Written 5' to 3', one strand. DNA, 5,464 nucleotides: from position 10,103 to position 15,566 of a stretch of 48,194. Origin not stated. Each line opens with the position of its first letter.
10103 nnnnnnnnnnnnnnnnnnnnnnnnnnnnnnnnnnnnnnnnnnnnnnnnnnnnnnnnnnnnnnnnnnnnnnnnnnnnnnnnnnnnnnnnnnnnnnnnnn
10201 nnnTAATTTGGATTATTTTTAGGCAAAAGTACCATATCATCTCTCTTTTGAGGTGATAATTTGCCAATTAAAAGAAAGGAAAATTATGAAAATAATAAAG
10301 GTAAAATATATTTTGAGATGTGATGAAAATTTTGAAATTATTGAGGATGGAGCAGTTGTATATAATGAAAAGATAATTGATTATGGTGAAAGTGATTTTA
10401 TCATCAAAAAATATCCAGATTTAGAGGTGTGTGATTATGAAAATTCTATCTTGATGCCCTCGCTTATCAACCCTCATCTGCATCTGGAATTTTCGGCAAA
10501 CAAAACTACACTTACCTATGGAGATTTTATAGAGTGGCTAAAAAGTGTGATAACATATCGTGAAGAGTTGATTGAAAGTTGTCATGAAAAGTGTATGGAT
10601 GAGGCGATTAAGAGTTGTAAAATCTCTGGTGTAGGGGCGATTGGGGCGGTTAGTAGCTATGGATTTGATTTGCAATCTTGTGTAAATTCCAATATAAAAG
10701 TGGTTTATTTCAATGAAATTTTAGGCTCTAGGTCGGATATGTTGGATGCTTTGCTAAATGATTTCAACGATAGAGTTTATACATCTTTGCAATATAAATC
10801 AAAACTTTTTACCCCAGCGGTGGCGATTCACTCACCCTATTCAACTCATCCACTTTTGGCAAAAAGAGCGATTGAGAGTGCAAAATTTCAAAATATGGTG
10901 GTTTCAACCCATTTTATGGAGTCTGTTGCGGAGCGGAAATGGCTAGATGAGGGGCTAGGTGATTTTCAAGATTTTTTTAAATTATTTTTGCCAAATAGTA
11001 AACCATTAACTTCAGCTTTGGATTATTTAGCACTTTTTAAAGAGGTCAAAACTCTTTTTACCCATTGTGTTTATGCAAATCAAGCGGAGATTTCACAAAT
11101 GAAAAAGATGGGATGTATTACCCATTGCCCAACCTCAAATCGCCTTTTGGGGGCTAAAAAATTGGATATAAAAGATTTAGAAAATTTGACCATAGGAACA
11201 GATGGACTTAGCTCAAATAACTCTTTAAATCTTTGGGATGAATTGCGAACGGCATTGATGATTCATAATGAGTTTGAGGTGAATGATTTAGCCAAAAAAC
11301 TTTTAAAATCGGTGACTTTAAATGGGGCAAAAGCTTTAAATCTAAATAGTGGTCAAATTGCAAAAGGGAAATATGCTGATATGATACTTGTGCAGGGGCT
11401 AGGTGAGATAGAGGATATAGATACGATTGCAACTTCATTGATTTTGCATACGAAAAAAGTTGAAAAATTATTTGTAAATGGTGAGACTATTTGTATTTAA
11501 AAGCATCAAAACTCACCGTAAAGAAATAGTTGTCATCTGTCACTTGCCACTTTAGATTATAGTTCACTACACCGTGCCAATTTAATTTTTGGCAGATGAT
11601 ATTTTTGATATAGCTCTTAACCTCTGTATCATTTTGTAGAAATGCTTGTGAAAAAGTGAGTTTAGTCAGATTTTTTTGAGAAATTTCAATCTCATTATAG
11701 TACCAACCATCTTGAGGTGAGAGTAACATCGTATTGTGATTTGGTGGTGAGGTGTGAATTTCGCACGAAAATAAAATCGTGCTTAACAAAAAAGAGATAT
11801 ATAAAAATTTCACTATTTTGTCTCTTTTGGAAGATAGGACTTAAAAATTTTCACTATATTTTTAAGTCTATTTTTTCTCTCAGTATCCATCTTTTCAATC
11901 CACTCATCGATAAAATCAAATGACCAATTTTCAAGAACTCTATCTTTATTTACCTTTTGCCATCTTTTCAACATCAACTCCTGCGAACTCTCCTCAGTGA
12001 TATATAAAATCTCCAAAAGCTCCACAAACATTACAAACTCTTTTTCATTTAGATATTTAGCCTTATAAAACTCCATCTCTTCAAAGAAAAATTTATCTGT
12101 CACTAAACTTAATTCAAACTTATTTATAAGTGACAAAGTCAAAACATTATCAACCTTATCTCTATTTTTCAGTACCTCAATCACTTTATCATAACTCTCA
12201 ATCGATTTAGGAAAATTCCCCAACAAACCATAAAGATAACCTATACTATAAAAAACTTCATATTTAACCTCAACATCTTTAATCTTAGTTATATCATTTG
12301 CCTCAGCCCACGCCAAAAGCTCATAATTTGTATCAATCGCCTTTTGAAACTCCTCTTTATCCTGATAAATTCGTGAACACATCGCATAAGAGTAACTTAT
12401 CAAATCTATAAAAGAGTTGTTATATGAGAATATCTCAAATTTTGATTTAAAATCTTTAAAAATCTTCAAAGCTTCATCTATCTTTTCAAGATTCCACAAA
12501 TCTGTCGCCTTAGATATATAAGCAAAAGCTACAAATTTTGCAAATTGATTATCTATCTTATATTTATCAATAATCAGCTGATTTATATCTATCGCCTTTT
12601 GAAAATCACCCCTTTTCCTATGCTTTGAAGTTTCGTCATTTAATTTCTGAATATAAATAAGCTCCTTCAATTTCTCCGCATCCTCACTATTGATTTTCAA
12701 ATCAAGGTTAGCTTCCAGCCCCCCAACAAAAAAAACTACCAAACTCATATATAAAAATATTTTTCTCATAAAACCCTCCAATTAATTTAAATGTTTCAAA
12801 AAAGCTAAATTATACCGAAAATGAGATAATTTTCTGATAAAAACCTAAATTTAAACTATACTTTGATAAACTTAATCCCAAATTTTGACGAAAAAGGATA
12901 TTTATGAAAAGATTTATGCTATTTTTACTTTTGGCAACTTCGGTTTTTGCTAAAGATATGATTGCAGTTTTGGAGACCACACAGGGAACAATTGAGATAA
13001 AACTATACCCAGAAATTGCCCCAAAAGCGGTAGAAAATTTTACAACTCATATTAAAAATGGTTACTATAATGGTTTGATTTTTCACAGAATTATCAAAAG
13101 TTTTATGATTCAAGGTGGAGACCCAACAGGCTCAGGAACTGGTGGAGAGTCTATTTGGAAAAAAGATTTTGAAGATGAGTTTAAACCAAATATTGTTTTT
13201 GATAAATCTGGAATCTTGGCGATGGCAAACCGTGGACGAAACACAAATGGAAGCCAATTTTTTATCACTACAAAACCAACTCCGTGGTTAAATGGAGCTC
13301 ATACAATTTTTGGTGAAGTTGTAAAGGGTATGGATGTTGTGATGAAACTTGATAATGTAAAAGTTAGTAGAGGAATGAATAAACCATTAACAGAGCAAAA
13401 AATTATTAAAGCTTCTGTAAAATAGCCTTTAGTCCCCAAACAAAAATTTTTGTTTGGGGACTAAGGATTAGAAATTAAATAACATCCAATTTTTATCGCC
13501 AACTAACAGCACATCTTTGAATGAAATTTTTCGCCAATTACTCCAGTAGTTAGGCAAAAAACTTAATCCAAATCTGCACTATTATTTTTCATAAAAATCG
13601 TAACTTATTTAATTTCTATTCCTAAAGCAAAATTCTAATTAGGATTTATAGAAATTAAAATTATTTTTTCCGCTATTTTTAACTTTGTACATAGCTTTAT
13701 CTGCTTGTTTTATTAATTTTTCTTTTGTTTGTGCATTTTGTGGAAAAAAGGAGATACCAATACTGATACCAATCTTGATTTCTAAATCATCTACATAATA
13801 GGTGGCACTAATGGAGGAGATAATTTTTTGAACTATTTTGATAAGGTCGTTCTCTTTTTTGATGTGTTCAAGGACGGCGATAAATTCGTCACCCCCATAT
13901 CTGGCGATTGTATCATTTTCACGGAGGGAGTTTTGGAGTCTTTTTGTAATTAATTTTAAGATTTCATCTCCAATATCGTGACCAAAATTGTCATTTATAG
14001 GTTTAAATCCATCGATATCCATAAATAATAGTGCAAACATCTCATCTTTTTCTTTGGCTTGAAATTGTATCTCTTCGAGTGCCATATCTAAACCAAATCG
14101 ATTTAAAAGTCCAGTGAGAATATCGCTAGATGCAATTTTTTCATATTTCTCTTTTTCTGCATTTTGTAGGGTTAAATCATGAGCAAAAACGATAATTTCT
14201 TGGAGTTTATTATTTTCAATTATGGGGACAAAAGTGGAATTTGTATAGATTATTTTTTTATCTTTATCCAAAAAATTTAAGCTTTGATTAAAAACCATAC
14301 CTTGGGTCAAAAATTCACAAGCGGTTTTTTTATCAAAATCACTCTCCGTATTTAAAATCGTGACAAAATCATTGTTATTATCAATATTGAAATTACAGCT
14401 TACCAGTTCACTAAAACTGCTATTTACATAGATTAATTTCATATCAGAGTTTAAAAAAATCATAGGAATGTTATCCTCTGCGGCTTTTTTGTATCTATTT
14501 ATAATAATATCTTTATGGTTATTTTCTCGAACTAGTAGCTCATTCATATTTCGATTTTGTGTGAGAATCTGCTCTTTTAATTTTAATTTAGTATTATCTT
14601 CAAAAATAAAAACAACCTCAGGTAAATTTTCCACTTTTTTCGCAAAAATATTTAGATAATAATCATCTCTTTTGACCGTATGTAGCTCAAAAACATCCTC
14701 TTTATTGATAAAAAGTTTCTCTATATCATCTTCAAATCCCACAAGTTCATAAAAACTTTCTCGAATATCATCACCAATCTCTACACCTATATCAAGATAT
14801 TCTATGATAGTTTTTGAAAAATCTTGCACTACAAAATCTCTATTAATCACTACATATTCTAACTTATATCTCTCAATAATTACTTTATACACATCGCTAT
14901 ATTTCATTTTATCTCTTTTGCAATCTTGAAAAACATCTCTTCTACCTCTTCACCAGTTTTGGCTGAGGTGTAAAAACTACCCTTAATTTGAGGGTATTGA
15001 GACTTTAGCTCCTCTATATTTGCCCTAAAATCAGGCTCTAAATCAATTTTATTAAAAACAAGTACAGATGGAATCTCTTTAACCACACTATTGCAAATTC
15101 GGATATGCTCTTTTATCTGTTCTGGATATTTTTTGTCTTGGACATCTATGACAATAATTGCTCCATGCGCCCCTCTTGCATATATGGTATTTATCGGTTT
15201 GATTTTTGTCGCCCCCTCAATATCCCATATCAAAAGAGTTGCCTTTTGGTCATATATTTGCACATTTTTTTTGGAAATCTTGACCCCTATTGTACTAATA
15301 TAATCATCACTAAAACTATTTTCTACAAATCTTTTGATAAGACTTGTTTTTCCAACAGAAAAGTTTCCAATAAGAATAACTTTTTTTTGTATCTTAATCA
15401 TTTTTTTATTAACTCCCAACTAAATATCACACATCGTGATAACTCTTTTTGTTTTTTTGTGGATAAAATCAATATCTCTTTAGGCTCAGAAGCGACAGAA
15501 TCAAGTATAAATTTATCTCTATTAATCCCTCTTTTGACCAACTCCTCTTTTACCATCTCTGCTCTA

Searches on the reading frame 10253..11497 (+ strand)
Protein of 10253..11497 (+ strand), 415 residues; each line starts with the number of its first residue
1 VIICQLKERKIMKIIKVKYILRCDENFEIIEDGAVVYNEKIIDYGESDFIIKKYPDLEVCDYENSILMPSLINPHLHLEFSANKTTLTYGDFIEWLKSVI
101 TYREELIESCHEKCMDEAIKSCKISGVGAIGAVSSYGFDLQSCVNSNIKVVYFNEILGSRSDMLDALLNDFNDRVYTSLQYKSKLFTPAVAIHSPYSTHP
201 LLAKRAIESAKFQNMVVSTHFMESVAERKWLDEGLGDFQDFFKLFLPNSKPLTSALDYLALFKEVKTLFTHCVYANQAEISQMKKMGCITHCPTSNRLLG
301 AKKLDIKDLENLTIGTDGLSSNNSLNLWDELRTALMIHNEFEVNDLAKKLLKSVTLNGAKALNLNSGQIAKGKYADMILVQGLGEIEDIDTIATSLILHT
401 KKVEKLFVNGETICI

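Call 15: search_protein_families(library=ncbifam, proteins=[window:10253-11497:+], max_evalue=0.00001)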
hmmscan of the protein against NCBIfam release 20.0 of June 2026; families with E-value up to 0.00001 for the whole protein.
window:10253-11497:+ (415 aa): 20 families
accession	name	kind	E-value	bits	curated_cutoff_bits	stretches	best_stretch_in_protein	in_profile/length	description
NF006269.1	PRK08418.1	equivalog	7e-167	555.3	320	1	12-413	1-407/408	aminofutalosine deaminase family hydrolase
NF005211.0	PRK06687.1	equivalog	1.1e-26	93.6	703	1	12-387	1-378/419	TRZ/ATZ family protein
NF006549.0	PRK09045.1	equivalog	2.2e-26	92.5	540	1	8-381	5-379/444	TRZ/ATZ family hydrolase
NF006055.0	PRK08203.1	equivalog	2.9e-26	92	532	1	189-413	205-425/455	8-oxoguanine deaminase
NF006252.0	PRK08393.1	equivalog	7.2e-26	91.2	617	1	183-413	171-398/424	N-ethylammeline chlorohydrolase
NF004701.0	PRK06038.1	equivalog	8.7e-25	87.3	609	1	190-381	181-366/432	N-ethylammeline chlorohydrolase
TIGR02967.1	guan_deamin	equivalog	7.3e-23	81.2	375.4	1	195-381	181-361/401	guanine deaminase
NF005557.0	PRK07228.1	equivalog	9.4e-23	80.6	522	1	266-381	250-375/445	5'-deoxyadenosine deaminase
NF006679.0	PRK09228.1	subfamily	3e-22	79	351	1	195-381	206-386/433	guanine deaminase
NF004995.0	PRK06380.1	subfamily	3.5e-22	79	567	1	183-382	168-362/418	metal-dependent hydrolase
NF005540.0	PRK07203.1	equivalog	9.6e-19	67.3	444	2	12-78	1-68/444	putative aminohydrolase SsnA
NF009059.0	PRK12393.1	equivalog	1.1e-13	50.8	543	1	268-380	274-394/460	amidohydrolase family protein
NF012037.0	PRK15493.1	equivalog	1.6e-13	50.2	779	1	20-381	10-372/435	bifunctional S-methyl-5'-thioadenosine deaminase/S-adenosylhomocysteine deaminase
TIGR03314.1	Se_ssnA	subfamily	6.7e-13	48.3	455.5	0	15-78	3-67/441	putative selenium metabolism protein SsnA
NF006056.0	PRK08204.1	subfamily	1.3e-10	40.7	391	0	346-411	343-413/449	hypothetical protein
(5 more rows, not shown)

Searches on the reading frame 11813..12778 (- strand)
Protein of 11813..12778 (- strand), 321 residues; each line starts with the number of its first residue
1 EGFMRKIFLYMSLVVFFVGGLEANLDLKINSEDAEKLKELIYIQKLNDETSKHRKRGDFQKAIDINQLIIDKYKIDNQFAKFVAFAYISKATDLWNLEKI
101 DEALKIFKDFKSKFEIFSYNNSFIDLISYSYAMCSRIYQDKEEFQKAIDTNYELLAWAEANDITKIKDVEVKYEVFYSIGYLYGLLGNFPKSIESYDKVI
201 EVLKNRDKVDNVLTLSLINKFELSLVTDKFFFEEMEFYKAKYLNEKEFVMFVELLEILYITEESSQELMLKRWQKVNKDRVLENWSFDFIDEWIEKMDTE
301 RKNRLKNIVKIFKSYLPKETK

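Call 15: search_protein_families(library=ncbifam, proteins=[window:11813-12778:-], max_evalue=0.00001)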
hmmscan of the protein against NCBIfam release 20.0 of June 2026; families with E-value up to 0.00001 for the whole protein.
window:11813-12778:- (321 aa): 0 families

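Call 55: search_protein_families(library=pfam, proteins=[window:11813-12778:-], max_evalue=0.001)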
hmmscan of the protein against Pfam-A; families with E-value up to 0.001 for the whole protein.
window:11813-12778:- (321 aa): 4 families
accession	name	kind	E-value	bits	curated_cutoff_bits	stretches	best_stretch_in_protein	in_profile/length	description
PF00515.34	TPR_1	-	1.3e-09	37.9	27.8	1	174-202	2-30/34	Tetratricopeptide repeat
PF07719.23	TPR_2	-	2.3e-06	27.7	27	0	174-202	2-30/34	Tetratricopeptide repeat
PF13181.12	TPR_8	-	1.8e-05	24.9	25.7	0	174-201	2-29/34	Tetratricopeptide repeat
PF13424.12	TPR_12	-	0.00015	22.3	30.1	0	177-206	7-36/77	Tetratricopeptide repeat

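Call 100: search_protein_families(library=padloc, proteins=[window:11813-12778:-], max_evalue=0.00001)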
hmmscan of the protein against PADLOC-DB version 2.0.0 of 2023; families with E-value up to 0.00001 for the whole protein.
window:11813-12778:- (321 aa): 0 families

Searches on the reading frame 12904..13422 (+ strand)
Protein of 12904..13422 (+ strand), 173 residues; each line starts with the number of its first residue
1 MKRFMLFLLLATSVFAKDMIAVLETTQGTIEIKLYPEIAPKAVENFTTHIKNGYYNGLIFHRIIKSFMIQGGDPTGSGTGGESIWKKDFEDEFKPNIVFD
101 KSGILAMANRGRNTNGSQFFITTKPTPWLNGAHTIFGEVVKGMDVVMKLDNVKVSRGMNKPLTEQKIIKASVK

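Call 15: search_protein_families(library=ncbifam, proteins=[window:12904-13422:+], max_evalue=0.00001)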
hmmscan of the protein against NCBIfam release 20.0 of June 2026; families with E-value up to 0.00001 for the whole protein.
window:12904-13422:+ (173 aa): 2 families
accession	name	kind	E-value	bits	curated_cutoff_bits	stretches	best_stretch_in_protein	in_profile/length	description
NF008151.0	PRK10903.1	equivalog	4.1e-23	81.8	308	1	15-155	23-168/190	peptidylprolyl isomerase A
NF008057.0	PRK10791.1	equivalog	1.5e-20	73.6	297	1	22-171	3-159/164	peptidylprolyl isomerase B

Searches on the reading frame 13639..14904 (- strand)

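Call 55: search_protein_families(library=pfam, proteins=[window:13639-14904:-], max_evalue=0.001)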
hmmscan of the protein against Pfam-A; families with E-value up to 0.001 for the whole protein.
window:13639-14904:- (421 aa): 2 families
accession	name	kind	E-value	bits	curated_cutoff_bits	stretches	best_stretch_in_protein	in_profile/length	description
PF00990.26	GGDEF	-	1.4e-46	158.7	23.8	1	259-415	2-161/161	Diguanylate cyclase, GGDEF domain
PF13426.13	PAS_9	-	3.7e-05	24.4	27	1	148-245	4-102/103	PAS domain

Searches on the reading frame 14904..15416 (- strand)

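Call 55: search_protein_families(library=pfam, proteins=[window:14904-15416:-], max_evalue=0.001)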
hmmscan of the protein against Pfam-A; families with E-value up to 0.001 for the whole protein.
window:14904-15416:- (170 aa): 8 families
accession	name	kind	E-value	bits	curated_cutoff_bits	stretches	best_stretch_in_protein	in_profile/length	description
PF00071.28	Ras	-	8.8e-33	113.6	21.6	1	12-169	1-160/162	Ras family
PF08477.19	Roc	-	1.2e-26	93.7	27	1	12-125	1-119/119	Ras of Complex, Roc, domain of DAPkinase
PF00025.27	Arf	-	1.3e-12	48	22.3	1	9-165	13-170/174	ADP-ribosylation factor family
PF00009.33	GTP_EFTU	-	6e-08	32.9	26.5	1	44-163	54-180/188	Elongation factor Tu GTP binding domain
PF01926.29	MMR_HSR1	-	1e-06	29.3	21.9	1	12-123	1-113/113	50S ribosome-binding GTPase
PF03193.22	RsgA_GTPase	-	1.1e-06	29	30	1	85-167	25-106/174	RsgA GTPase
PF04670.18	Gtr1_RagA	-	1e-05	25.6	22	1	12-131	1-129/232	Gtr1/RagA G protein conserved region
PF03029.23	ATP_bind_1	-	0.0004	20.7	27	0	76-141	116-189/240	Conserved hypothetical ATP binding protein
